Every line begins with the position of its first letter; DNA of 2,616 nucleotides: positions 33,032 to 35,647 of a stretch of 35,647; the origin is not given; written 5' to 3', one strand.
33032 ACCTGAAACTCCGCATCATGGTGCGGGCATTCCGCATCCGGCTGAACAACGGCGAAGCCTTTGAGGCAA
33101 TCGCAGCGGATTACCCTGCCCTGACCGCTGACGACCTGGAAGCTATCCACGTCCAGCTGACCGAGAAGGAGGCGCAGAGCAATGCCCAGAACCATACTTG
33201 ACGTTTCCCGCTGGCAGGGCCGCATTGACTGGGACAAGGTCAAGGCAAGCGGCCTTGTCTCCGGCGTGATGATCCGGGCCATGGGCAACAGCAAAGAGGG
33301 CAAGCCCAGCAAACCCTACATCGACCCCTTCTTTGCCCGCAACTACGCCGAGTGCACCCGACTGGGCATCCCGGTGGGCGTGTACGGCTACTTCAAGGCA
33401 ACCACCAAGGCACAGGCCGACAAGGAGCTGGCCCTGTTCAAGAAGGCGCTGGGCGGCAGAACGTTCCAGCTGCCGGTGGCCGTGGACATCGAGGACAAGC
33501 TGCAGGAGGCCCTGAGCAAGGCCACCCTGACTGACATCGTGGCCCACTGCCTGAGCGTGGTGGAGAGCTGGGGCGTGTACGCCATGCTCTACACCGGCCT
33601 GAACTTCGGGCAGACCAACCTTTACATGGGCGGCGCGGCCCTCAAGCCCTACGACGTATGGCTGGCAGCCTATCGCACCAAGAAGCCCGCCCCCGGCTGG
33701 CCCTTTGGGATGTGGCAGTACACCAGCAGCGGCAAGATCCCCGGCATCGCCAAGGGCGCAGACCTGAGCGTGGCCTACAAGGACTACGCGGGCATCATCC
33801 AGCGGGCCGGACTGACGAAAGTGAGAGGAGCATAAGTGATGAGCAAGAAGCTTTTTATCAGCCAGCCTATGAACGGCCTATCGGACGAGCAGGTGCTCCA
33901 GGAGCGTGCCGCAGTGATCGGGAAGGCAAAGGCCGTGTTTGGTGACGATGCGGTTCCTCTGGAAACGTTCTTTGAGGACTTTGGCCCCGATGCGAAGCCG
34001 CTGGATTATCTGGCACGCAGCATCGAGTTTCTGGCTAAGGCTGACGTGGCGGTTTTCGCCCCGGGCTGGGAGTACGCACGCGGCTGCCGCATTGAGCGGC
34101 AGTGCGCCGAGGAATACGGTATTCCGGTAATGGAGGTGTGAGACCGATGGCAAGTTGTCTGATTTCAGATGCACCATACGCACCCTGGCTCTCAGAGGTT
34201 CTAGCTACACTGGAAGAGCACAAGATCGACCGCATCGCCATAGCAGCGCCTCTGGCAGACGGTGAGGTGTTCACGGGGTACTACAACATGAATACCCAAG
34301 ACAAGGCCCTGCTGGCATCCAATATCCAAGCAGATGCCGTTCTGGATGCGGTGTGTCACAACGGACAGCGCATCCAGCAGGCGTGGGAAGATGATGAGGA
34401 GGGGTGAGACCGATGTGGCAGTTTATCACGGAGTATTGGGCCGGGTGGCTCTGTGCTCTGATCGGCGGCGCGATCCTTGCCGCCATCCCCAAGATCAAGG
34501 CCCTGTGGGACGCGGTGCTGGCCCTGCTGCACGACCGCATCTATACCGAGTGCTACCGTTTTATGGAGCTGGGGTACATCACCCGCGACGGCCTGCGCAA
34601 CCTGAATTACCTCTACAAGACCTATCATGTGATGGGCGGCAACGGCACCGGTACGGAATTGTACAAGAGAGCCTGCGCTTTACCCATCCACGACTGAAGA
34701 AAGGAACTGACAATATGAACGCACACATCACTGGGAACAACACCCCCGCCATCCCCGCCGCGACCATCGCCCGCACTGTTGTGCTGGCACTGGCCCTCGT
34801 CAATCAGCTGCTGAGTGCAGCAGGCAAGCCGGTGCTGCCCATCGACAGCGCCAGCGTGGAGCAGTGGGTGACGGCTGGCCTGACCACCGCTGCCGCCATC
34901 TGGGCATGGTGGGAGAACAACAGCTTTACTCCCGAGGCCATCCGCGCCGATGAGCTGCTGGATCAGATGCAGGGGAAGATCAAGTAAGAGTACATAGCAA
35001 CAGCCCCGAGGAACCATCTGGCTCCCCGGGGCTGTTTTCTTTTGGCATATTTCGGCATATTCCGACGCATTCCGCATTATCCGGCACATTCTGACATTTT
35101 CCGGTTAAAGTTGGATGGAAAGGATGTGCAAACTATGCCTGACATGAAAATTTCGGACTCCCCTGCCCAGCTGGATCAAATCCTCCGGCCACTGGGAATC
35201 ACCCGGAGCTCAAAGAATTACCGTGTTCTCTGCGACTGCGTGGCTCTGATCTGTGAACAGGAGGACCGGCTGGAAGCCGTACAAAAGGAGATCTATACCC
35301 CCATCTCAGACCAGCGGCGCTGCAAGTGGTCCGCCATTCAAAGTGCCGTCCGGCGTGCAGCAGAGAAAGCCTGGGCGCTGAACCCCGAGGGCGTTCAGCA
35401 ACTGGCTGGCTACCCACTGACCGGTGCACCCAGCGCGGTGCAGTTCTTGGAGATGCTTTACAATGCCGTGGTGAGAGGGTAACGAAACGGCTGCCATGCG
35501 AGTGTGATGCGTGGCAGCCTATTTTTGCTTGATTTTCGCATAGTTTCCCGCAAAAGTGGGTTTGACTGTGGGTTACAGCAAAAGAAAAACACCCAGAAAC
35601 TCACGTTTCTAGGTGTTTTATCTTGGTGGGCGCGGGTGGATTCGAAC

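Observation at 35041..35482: Receiver-less Spo0A DNA-binding domain as terminal prophage cargo, preceded by a 10-bp-phased repeat array with a 0A-box-like element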

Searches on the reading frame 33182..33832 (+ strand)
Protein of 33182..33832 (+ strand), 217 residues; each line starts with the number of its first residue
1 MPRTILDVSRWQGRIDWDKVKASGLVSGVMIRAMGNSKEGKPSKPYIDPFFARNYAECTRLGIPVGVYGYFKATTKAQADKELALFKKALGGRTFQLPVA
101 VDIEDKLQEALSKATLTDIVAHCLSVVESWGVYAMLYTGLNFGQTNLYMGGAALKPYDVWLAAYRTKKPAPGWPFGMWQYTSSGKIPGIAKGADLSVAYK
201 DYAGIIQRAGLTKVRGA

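Call 57: search_protein_families(library=phrogs, proteins=[window:33182-33832:+], max_evalue=0.001)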
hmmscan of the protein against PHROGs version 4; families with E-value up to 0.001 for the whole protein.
window:33182-33832:+ (217 aa): 5 families
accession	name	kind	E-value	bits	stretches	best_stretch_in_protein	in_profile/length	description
phrog_291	-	lysis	1.5e-44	153.6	1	5-202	115-309/509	endolysin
phrog_6219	-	lysis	4.3e-31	109.6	1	4-203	3-191/326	endolysin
phrog_6745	-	lysis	5.2e-20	72.7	1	6-168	7-158/396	endolysin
phrog_3084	-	lysis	3.9e-07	30.4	1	5-189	161-346/468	endolysin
phrog_23704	-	unknown function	1.2e-05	26.7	1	96-197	17-115/134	-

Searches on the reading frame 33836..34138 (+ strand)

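Call 57: search_protein_families(library=phrogs, proteins=[window:33836-34138:+], max_evalue=0.001)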
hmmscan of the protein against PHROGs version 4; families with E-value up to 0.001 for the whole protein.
window:33836-34138:+ (101 aa): 3 families
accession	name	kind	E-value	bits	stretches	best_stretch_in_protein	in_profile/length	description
phrog_355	-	DNA, RNA and nucleotide metabolism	1.2e-16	61.9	1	1-99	72-170/249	nucleoside 2-deoxyribosyltransferase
phrog_5781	-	unknown function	2.7e-06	28.1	1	4-99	6-97/220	-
phrog_12019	-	other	0.00079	20.2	1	56-98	67-109/241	MazG-like pyrophosphatase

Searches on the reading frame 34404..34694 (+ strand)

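Call 57: search_protein_families(library=phrogs, proteins=[window:34404-34694:+], max_evalue=0.001)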
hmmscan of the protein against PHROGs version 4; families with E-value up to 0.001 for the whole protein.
window:34404-34694:+ (97 aa): 2 families
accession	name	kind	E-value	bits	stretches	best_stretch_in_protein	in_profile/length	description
phrog_4105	-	unknown function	4.4e-27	95.4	1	20-96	23-99/103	-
phrog_4257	-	unknown function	1.7e-12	48.8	1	30-96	68-134/138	-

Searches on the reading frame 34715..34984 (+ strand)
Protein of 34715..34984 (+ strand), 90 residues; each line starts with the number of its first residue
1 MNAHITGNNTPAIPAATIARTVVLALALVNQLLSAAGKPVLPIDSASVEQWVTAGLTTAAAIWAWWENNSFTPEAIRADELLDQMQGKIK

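Call 57: search_protein_families(library=phrogs, proteins=[window:34715-34984:+], max_evalue=0.001)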
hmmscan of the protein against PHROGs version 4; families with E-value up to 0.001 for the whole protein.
window:34715-34984:+ (90 aa): 1 family
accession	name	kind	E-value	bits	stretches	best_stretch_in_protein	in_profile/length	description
phrog_263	-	lysis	5.3e-26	91.9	1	5-89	15-99/123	holin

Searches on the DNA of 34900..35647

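Call 94: search_rna_families(source=window, start=34900, end=35647, threshold=evalue, max_evalue=1)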
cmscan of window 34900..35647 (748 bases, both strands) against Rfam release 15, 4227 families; matches with E-value up to 1: 6.
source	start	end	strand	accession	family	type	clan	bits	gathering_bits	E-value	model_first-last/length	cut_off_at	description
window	34997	35038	-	RF01791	F6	Gene; sRNA;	-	25.8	46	0.03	1-57/57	no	F6 TB sRNA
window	34997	35038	+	RF01791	F6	Gene; sRNA;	-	23.8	46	0.093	1-57/57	no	F6 TB sRNA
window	34994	35041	+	RF03686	mir-9424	Gene; miRNA;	-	23.2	90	0.03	1-68/68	no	mir-9424 microRNA precursor family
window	35116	35161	+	RF00274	SNORD57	Gene; snRNA; snoRNA; CD-box;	CL00058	21.2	47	0.11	1-72/72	no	Small nucleolar RNA SNORD57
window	34967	35045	+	RF02612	BSR1350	Gene; sRNA;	-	20.3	216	0.4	1-176/176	no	Brucella sRNA 1350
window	35578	35610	-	RF00489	ctRNA_p42d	Gene; antisense;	-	19.7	50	0.18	1-46/46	no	ctRNA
